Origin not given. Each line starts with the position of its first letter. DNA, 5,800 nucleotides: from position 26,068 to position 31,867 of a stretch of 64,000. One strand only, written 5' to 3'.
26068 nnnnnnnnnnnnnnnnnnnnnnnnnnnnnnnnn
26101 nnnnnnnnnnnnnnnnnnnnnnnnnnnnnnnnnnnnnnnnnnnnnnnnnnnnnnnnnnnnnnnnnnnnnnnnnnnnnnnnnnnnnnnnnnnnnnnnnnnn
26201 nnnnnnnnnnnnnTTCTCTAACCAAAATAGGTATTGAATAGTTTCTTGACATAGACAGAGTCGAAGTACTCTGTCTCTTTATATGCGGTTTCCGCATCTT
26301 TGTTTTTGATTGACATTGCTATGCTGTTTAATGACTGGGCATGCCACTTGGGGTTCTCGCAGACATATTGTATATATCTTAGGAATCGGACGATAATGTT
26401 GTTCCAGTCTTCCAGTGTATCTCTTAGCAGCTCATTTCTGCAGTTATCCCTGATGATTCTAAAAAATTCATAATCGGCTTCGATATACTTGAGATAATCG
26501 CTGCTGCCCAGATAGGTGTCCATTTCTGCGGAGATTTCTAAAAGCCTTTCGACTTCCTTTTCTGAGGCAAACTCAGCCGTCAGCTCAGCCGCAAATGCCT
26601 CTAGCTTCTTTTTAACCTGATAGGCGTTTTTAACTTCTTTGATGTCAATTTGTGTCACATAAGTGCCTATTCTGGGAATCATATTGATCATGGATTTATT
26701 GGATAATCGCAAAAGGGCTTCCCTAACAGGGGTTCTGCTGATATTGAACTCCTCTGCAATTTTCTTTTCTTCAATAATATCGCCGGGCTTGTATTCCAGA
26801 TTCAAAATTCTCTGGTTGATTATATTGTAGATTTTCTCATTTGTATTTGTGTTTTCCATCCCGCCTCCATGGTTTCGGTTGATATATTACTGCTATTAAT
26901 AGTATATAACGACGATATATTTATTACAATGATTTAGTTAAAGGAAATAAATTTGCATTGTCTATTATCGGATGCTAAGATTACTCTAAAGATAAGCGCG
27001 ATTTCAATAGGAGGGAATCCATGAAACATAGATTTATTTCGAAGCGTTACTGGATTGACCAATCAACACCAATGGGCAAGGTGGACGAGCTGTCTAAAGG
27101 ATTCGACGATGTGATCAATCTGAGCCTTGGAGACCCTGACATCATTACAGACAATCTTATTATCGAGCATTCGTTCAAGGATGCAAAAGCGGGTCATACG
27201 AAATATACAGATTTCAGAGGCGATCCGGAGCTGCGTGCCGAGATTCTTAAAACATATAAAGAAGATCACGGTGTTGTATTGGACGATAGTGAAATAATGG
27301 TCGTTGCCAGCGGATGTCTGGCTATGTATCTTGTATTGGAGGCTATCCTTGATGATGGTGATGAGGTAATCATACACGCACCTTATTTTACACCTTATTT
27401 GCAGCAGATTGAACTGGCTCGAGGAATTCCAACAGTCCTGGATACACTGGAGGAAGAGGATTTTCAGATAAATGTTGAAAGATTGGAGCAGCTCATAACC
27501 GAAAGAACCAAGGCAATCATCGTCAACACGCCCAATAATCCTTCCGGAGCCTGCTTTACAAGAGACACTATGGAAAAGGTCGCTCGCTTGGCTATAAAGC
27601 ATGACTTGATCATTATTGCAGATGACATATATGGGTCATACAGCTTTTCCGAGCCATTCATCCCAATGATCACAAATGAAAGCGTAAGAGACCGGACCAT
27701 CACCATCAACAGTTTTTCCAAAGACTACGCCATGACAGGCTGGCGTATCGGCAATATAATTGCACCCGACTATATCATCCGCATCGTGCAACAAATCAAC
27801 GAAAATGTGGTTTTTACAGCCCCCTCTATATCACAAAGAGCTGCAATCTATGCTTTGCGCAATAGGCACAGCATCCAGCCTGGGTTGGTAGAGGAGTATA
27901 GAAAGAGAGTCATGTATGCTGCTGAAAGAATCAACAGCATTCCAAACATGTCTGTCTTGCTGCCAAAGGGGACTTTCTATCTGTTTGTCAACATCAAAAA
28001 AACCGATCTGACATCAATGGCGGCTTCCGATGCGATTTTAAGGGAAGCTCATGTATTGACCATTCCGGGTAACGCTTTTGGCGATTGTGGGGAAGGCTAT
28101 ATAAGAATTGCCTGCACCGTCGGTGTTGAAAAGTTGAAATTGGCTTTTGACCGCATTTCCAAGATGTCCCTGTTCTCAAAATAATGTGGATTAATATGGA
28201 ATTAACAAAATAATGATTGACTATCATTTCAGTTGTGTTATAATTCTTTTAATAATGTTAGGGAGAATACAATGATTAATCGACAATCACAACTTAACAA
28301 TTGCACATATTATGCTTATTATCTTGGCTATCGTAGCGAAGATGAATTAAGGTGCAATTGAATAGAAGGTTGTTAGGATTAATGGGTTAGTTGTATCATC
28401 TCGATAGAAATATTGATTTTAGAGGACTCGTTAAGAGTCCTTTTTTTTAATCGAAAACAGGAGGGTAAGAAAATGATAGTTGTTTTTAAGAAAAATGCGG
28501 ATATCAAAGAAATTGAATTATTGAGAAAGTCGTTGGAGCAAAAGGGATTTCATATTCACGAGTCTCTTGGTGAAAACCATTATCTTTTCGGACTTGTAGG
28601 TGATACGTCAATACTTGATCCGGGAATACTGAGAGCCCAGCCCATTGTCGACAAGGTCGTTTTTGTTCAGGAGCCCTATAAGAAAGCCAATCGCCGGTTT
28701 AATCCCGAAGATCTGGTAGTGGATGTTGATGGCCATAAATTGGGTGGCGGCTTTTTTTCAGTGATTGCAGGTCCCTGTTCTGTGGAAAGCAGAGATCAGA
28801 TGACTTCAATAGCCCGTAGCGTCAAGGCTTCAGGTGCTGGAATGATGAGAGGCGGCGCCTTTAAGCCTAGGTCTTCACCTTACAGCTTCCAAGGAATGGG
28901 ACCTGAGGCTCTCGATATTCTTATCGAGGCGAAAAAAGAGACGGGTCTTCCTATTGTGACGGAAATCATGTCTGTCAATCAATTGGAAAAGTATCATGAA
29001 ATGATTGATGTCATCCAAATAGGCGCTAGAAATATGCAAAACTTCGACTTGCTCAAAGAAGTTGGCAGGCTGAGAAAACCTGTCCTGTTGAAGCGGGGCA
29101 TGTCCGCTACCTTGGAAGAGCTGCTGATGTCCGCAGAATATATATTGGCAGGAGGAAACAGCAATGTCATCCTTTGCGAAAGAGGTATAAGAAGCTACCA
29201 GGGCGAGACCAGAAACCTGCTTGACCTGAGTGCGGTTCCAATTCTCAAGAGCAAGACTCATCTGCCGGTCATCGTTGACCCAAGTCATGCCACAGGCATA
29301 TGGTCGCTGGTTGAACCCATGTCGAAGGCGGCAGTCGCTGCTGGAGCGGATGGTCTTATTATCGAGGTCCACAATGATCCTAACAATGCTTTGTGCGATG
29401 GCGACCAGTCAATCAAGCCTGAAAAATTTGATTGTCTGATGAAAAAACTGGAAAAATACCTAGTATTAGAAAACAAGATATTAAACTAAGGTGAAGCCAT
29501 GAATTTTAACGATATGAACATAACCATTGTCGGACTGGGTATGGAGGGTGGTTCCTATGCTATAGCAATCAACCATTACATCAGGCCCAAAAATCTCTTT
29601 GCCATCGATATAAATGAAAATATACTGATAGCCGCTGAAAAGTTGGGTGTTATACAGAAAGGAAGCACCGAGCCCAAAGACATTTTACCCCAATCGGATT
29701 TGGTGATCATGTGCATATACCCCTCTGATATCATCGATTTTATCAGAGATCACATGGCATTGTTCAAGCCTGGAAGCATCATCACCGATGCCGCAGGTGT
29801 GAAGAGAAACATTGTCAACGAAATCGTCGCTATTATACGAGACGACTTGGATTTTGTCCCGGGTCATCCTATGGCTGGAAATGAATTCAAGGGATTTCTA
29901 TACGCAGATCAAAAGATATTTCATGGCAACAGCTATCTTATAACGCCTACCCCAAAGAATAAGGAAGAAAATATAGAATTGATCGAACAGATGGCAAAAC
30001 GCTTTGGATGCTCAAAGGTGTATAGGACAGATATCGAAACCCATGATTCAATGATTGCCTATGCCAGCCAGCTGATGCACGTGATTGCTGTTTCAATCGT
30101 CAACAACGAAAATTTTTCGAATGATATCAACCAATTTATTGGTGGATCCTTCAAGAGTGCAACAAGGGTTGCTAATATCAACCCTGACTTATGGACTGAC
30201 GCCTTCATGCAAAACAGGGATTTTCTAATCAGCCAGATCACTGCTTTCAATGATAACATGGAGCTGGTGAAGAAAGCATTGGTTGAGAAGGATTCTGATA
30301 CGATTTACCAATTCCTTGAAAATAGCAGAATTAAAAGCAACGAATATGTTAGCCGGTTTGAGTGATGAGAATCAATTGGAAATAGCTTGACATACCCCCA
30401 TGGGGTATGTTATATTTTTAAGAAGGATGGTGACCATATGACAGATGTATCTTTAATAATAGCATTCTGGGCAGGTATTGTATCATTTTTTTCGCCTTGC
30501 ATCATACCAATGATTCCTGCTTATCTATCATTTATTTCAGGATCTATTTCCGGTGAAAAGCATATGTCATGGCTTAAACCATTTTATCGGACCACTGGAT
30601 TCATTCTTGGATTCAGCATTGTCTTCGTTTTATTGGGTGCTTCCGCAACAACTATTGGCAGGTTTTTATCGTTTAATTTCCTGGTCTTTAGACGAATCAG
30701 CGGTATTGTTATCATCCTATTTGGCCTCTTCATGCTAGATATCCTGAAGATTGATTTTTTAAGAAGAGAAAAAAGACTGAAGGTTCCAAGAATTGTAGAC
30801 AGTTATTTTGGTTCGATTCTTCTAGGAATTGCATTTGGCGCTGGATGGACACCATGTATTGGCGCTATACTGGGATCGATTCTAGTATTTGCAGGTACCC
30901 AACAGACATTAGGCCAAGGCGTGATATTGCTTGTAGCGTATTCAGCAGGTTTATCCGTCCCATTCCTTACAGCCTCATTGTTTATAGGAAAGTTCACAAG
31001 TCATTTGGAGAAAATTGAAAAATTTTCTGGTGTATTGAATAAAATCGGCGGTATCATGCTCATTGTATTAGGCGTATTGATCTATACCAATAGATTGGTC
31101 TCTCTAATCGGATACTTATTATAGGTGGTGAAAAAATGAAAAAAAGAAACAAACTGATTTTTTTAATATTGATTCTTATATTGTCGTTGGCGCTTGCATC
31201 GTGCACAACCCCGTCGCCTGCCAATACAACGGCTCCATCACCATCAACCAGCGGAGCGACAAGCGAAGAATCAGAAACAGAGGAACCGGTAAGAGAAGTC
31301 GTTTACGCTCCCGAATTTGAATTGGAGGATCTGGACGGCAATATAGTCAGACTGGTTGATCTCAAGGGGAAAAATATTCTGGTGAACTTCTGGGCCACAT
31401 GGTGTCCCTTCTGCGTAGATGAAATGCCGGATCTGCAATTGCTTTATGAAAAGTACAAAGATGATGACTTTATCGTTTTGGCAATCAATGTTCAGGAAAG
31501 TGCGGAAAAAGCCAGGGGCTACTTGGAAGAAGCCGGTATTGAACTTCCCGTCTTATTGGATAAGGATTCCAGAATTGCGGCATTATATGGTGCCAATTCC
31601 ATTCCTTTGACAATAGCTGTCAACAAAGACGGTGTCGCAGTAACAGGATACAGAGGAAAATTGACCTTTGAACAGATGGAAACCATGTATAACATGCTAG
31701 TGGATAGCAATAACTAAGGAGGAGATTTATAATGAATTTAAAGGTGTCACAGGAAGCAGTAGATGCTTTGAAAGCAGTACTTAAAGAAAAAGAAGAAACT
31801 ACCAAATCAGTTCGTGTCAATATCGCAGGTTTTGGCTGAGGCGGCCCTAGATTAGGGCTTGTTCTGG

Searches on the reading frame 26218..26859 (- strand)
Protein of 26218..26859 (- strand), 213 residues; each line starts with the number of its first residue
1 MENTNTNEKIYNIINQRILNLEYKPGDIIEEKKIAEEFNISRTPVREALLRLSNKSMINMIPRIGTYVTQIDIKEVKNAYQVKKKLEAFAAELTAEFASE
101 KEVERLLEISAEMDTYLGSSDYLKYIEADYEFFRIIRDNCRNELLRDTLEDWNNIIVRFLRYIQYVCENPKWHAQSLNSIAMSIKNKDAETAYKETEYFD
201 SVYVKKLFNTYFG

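Call 59: search_protein_families(library=pfam, proteins=[window:26218-26859:-], max_evalue=0.000001)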
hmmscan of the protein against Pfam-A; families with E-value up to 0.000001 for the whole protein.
window:26218-26859:- (213 aa): 2 families
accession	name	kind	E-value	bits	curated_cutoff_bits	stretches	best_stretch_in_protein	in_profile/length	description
PF00392.27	GntR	-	3.7e-18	65.4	27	1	7-68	2-64/64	Bacterial regulatory proteins, gntR family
PF07729.17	FCD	-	1.2e-14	55.2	24.3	1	80-194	3-117/125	FCD domain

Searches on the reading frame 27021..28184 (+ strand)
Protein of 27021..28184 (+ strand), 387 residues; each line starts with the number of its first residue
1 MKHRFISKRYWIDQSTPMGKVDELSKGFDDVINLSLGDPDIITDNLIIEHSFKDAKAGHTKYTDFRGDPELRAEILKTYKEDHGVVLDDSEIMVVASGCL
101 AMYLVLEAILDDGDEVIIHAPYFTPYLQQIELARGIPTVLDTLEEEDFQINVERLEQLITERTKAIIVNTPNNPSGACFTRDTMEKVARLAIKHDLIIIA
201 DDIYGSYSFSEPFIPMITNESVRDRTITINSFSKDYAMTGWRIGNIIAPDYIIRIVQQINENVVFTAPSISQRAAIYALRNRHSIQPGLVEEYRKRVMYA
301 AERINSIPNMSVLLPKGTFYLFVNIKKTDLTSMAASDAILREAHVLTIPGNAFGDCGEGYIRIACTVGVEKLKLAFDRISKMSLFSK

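Call 4: search_protein_families(library=pfam, proteins=[window:27021-28184:+], max_evalue=0.01)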
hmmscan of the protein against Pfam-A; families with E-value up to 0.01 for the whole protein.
window:27021-28184:+ (387 aa): 5 families
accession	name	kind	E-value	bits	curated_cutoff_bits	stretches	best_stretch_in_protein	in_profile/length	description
PF00155.27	Aminotran_1_2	-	1.9e-59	202.2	19.7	1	30-379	2-361/361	Aminotransferase class I and II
PF01041.23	DegT_DnrJ_EryC1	-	2.2e-11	44.1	19.8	1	92-201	42-145/360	DegT/DnrJ/EryC1/StrS aminotransferase family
PF01053.26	Cys_Met_Meta_PP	-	6.2e-07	28.7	27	1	92-212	70-184/381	Cys/Met metabolism PLP-dependent enzyme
PF01212.27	Beta_elim_lyase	-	0.00025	20.9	27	1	86-201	44-168/288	Beta-eliminating lyase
PF00266.25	Aminotran_5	-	0.0029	17.1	21.5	1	89-201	61-175/371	Aminotransferase class-V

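Call 5: search_protein_families(library=ncbifam, proteins=[window:27021-28184:+], max_evalue=0.01)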
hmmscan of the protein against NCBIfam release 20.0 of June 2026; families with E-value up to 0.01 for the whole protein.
window:27021-28184:+ (387 aa): 93 families (the best 25 are shown)
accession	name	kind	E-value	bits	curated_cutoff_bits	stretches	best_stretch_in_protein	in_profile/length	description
NF004975.0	PRK06348.1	equivalog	4.3e-178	592.1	549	1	1-383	1-383/384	pyridoxal phosphate-dependent aminotransferase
NF041091.1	asp_aminotase_Arch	equivalog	6.4e-91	305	550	1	21-381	19-373/376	aspartate aminotransferase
NF005816.0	PRK07682.1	equivalog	1.8e-84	283.6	620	1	18-381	18-381/390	aminotransferase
NF041364.1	GntC_guanitoxin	equivalog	6.3e-81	272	415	1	32-381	1-355/356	guanitoxin biosynthesis PLP-dependent (S)-gamma-hydroxy-L-arginine cyclodehydratase GntC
NF005817.0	PRK07683.1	equivalog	1.6e-77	260.8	575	1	18-381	17-379/387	aminotransferase A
NF006229.0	PRK08361.1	equivalog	2.9e-76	257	624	1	4-381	8-386/391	aspartate aminotransferase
NF004770.0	PRK06108.1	subfamily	4.8e-75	252.8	422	1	20-381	27-390/396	pyridoxal phosphate-dependent aminotransferase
NF004769.0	PRK06107.1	equivalog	3.8e-69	233.4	617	1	20-381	24-396/402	aspartate transaminase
TIGR03540.1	DapC_direct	equivalog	1.2e-66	225.2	593.25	1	24-381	25-382/383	LL-diaminopimelate aminotransferase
NF005977.0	PRK08068.1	subfamily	5.6e-66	223.4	494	1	19-387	22-391/391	transaminase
NF006756.0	PRK09276.1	subfamily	6e-66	222.9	507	1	25-382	28-385/387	LL-diaminopimelate aminotransferase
NF005588.0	PRK07309.1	equivalog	9.2e-66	222.3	576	1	22-381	23-384/391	pyridoxal phosphate-dependent aminotransferase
NF006230.0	PRK08363.1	equivalog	1.1e-64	218.7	534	1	24-381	25-390/398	alanine aminotransferase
NF006488.0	PRK08912.1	equivalog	9.7e-60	202.5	498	1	30-382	27-383/387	aminotransferase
NF006514.0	PRK08960.1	equivalog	1.3e-58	198.7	554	1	20-381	23-383/388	pyridoxal phosphate-dependent aminotransferase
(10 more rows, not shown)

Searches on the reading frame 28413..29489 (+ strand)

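Call 4: search_protein_families(library=pfam, proteins=[window:28413-29489:+], max_evalue=0.01)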
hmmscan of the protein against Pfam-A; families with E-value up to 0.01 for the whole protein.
window:28413-29489:+ (358 aa): 3 families
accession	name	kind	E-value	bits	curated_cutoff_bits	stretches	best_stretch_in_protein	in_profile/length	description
PF00793.26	DAHP_synth_1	-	1e-81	274.3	25.5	1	112-350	14-268/270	DAHP synthetase I family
PF18152.6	DAHP_snth_FXD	-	3.2e-16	59.3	27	1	21-87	1-67/67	DAHP synthase ferredoxin-like domain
PF03102.20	NeuB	-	7.3e-09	35.9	22.1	1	165-348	56-231/241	NeuB family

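Call 5: search_protein_families(library=ncbifam, proteins=[window:28413-29489:+], max_evalue=0.01)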
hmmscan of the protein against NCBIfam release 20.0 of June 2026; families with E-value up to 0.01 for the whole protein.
window:28413-29489:+ (358 aa): 11 families
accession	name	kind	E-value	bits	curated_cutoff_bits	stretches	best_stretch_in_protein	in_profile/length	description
NF006421.0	PRK08673.1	subfamily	3.9e-142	473.5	335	1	21-350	1-330/338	3-deoxy-7-phosphoheptulonate synthase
NF009933.0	PRK13396.1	subfamily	8.2e-118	393.4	486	1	21-347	1-335/352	3-deoxy-7-phosphoheptulonate synthase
TIGR01361.1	DAHP_synth_Bsub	equivalog_domain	1.1e-117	392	267.75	1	92-347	3-258/260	3-deoxy-7-phosphoheptulonate synthase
NF009239.0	PRK12595.1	equivalog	5.1e-106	354.6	279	1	93-350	97-354/360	bifunctional 3-deoxy-7-phosphoheptulonate synthase/chorismate mutase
NF041229.1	BagF_FevY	exception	5.2e-95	318.5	700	1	42-344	18-320/340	phospho-2-dehydro-3-deoxyheptonate aldolase BagF/FevY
TIGR01362.1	KDO8P_synth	equivalog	6.2e-38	130.4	314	1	115-349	3-252/258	3-deoxy-8-phosphooctulonate synthase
NF003543.0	PRK05198.1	equivalog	1.7e-37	128.9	242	1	115-349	18-267/273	3-deoxy-8-phosphooctulonate synthase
NF009109.0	PRK12457.1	equivalog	3e-22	79.2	457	1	153-347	61-266/281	3-deoxy-8-phosphooctulonate synthase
TIGR03569.1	NeuB_NnaB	equivalog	3.2e-06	26.4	399.65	1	186-347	100-252/329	N-acetylneuraminate synthase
TIGR03586.1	PseI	equivalog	9.4e-06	25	340.25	1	187-347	99-251/327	pseudaminic acid synthase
NF009395.0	PRK12755.1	subfamily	0.0026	16.6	343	0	174-229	135-190/355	3-deoxy-7-phosphoheptulonate synthase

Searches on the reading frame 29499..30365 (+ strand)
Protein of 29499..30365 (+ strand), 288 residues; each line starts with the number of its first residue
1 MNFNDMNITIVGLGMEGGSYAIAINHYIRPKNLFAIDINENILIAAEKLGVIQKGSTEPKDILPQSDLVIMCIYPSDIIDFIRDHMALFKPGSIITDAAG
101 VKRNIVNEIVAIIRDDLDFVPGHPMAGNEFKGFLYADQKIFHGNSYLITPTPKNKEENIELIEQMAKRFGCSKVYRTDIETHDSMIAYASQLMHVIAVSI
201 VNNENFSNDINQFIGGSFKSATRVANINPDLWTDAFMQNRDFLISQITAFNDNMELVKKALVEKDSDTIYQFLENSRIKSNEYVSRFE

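Call 4: search_protein_families(library=pfam, proteins=[window:29499-30365:+], max_evalue=0.01)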
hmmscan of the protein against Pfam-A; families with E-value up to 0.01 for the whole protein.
window:29499-30365:+ (288 aa): 2 families
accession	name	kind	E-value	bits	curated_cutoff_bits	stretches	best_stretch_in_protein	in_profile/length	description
PF02153.23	PDH_N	-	4e-24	85.3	26.5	1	23-170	4-149/154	Prephenate dehydrogenase, nucleotide-binding domain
PF20463.3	PDH_C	-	9.5e-17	61.6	22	1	180-273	3-100/102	Prephenate dehydrogenase, dimerization domain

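Call 5: search_protein_families(library=ncbifam, proteins=[window:29499-30365:+], max_evalue=0.01)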
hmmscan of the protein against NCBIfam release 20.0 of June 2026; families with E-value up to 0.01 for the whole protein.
window:29499-30365:+ (288 aa): 18 families
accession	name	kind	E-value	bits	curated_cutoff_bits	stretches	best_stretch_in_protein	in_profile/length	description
NF005107.0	PRK06545.1-5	equivalog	2e-50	171.8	414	1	7-278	4-279/367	prephenate dehydrogenase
NF011381.1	PRK14806.1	equivalog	2.7e-48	164.8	902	1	7-278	5-279/733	bifunctional prephenate dehydrogenase/3-phosphoshikimate 1-carboxyvinyltransferase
NF006307.0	PRK08507.1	equivalog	4.7e-44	150.6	295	1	6-276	1-268/275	prephenate dehydrogenase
NF005694.0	PRK07502.1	equivalog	1.3e-42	146.2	409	1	7-277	8-282/310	prephenate/arogenate dehydrogenase family protein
NF005650.0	PRK07417.1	equivalog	2e-39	135.6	290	1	6-284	2-279/281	prephenate/arogenate dehydrogenase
NF005105.0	PRK06545.1-3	equivalog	9.9e-39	133.2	524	1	7-279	4-281/367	prephenate dehydrogenase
NF005106.0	PRK06545.1-4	equivalog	1.5e-36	126.5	569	1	7-277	3-277/363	prephenate dehydrogenase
NF005104.0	PRK06545.1-1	equivalog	4.4e-27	95.1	713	1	8-275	5-275/366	prephenate dehydrogenase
NF005111.0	PRK06545.2-3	equivalog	1.5e-25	90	344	1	7-266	15-270/371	prephenate dehydrogenase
NF005112.0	PRK06545.2-4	subfamily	4.3e-24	85.2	294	1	7-265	4-254/356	prephenate dehydrogenase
NF005108.0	PRK06545.1-6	equivalog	4.8e-23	81.7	327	1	5-264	10-267/321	prephenate dehydrogenase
NF005109.0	PRK06545.2-1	equivalog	1.2e-18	67.4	397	1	10-261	6-249/361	prephenate dehydrogenase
NF005110.0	PRK06545.2-2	equivalog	3.3e-17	62.8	385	1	8-273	73-333/423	prephenate dehydrogenase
NF005113.0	PRK06545.2-5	equivalog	1.2e-12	47.5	497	2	178-261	192-276/378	prephenate dehydrogenase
NF006408.0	PRK08655.1-2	equivalog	5.7e-11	41.8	422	1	3-277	4-260/441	prephenate dehydrogenase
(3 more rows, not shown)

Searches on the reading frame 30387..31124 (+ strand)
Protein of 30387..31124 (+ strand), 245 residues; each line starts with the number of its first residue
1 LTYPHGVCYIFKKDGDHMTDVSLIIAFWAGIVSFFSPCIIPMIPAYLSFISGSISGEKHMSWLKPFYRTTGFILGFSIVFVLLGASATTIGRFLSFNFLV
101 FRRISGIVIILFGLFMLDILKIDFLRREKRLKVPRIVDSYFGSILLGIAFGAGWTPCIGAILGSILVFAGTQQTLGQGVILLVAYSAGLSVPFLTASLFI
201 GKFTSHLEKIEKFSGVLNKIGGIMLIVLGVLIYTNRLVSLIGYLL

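Call 4: search_protein_families(library=pfam, proteins=[window:30387-31124:+], max_evalue=0.01)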
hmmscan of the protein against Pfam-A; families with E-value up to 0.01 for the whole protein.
window:30387-31124:+ (245 aa): 1 family
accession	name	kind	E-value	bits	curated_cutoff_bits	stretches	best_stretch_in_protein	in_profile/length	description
PF02683.22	DsbD_TM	-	2.8e-17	63.2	27.1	1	23-233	5-215/219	Cytochrome C biogenesis protein transmembrane domain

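Call 5: search_protein_families(library=ncbifam, proteins=[window:30387-31124:+], max_evalue=0.01)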
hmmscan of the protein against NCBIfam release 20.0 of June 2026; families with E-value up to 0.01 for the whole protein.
window:30387-31124:+ (245 aa): 3 families
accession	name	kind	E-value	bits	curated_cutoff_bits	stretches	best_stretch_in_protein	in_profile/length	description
NF040495.1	tranport_ArsG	equivalog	2.8e-14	53.1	200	1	19-233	3-221/225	aromatic aminobenezylarsenical efflux permease ArsG family transporter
NF045694.1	seleno_TsoB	exception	2e-12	46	805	1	22-212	184-370/572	rhodanese/DsbD fusion-like selenoprotein TsoB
NF001419.0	PRK00293.1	subfamily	4.7e-10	38.7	330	1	17-235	166-384/574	protein-disulfide reductase DsbD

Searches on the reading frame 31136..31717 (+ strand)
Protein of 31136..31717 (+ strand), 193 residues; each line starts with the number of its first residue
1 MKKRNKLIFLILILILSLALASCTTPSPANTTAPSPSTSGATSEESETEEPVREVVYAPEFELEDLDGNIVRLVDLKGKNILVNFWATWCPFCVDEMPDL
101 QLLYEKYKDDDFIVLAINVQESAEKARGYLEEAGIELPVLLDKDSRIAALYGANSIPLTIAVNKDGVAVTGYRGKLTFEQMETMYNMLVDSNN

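Call 4: search_protein_families(library=pfam, proteins=[window:31136-31717:+], max_evalue=0.01)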
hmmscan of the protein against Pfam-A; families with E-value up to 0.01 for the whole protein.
window:31136-31717:+ (193 aa): 6 families
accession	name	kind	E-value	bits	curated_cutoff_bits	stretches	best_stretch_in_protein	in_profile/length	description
PF00578.27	AhpC-TSA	-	6.2e-25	88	26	1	58-167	5-120/124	AhpC/TSA family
PF08534.16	Redoxin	-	3.1e-23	82.6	26.6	1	58-177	6-137/148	Redoxin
PF13905.12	Thioredoxin_8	-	8.8e-10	39.2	27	1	78-166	1-92/94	Thioredoxin-like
PF00085.26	Thioredoxin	-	7.8e-09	35.9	23.5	1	77-127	17-66/103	Thioredoxin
PF13098.12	Thioredoxin_2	-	3.6e-08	34.1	27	1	77-184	4-103/104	Thioredoxin-like domain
PF00255.25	GSHPx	-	4e-06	26.8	27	1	60-118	3-60/108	Glutathione peroxidase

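Call 5: search_protein_families(library=ncbifam, proteins=[window:31136-31717:+], max_evalue=0.01)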
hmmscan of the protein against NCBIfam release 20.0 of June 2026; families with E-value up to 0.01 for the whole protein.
window:31136-31717:+ (193 aa): 19 families
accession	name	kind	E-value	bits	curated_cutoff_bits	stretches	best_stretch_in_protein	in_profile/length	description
NF002854.0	PRK03147.1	subfamily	1.1e-34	119.8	170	1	49-187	33-171/176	thiol-disulfide oxidoreductase ResA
NF047696.1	ThlDiSintTplARhiz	equivalog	5.3e-20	72.1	230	1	59-170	78-195/219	thiol:disulfide interchange protein TlpA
NF041054.1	WAxxUGC_long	equivalog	6.5e-20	71.7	300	1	55-170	81-196/354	ResA-like WAxxUGC motif-containing protein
NF041202.1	StoA_CxxC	exception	1.2e-19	70.8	210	1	54-182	30-158/163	endospore biogenesis thiol-disulfide oxidoreductase StoA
TIGR00385.1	dsbE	subfamily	3.2e-14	52.9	123.15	1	58-183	40-165/173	DsbE family thiol:disulfide interchange protein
NF010625.0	PRK14018.1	equivalog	1e-09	37.5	522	1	71-184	49-168/521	bifunctional peptide-methionine (S)-S-oxide reductase MsrA/peptide-methionine (R)-S-oxide reductase MsrB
NF011941.0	PRK15412.1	equivalog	3.1e-09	36.6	359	1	58-177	45-164/185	thiol:disulfide interchange protein DsbE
TIGR01068.1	thioredoxin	equivalog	3.9e-09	36.6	96.8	1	77-128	13-63/101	thioredoxin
NF006960.0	PRK09437.1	equivalog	1.5e-07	31.5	140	1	57-153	9-105/156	thioredoxin-dependent thiol peroxidase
NF040769.1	SelL_rel_redox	subfamily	1.9e-05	24.4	120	1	58-152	3-99/173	SelL-related redox protein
NF047697.1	ThioredTrxAClost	equivalog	2.2e-05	24.6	140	1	78-119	17-57/105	thioredoxin TrxA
TIGR01130.1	ER_PDI_fam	subfamily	3e-05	23.8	344.25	1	74-116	359-401/476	protein disulfide-isomerase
TIGR01126.1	pdi_dom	equivalog_domain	4.3e-05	23.8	107.2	1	70-124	6-62/105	protein disulfide-isomerase domain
NF006898.0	PRK09381.1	equivalog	0.00021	21.6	138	1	80-149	23-89/109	thioredoxin TrxA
NF008229.0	PRK10996.1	equivalog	0.00063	19.5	125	0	78-104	52-78/141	thioredoxin TrxC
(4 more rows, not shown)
